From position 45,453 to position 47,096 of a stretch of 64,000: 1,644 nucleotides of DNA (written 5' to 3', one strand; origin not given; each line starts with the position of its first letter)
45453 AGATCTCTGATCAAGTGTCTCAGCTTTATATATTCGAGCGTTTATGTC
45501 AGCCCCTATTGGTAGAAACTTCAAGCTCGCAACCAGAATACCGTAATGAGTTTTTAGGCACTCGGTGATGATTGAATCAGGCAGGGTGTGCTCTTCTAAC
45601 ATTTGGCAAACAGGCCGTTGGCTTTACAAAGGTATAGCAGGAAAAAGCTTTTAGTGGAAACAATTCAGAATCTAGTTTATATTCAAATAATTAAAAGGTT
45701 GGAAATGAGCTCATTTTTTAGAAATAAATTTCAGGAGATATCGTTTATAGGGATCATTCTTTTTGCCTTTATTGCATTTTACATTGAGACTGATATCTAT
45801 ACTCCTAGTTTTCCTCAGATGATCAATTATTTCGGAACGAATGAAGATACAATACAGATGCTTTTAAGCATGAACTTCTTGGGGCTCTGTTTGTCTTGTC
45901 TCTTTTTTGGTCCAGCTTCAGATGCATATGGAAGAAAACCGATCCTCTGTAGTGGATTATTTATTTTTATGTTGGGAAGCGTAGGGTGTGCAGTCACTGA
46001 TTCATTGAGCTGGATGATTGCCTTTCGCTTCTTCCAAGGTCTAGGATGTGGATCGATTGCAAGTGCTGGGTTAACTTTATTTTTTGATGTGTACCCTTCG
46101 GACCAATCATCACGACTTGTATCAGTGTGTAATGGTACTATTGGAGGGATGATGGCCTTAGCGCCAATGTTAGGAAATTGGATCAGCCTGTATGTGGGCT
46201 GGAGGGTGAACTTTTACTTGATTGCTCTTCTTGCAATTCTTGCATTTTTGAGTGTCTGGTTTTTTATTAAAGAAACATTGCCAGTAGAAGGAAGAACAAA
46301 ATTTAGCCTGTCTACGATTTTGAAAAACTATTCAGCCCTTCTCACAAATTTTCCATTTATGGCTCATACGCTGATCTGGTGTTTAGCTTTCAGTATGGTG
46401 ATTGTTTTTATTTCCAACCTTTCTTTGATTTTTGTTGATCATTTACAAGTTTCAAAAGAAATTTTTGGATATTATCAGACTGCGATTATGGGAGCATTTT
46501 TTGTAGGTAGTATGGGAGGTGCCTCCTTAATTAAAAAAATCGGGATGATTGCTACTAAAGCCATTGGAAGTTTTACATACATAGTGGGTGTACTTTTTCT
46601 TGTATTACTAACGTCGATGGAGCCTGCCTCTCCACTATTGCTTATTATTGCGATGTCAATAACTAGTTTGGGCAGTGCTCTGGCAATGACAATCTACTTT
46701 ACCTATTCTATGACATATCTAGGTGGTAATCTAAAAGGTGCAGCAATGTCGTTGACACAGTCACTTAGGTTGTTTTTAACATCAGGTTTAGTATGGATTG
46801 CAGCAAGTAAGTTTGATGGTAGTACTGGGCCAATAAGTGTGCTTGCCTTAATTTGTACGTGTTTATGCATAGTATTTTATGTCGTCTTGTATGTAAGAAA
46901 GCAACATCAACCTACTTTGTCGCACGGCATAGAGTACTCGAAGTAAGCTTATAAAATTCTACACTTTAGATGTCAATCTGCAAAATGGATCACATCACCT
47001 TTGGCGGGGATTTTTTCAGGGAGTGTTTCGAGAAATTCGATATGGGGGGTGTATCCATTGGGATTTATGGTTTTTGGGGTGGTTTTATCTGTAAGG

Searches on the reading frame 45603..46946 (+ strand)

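Call 53: search_protein_families(library=pfam, proteins=[window:45603-46946:+], max_evalue=0.00001)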
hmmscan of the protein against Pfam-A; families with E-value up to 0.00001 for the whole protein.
window:45603-46946:+ (447 aa): 2 families
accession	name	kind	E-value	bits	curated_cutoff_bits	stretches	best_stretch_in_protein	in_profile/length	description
PF07690.21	MFS_1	-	1.4e-42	146.3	33.4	1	52-389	1-339/347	Major Facilitator Superfamily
PF00083.30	Sugar_tr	-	1.2e-12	47.9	22.3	1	55-225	17-194/452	Sugar (and other) transporter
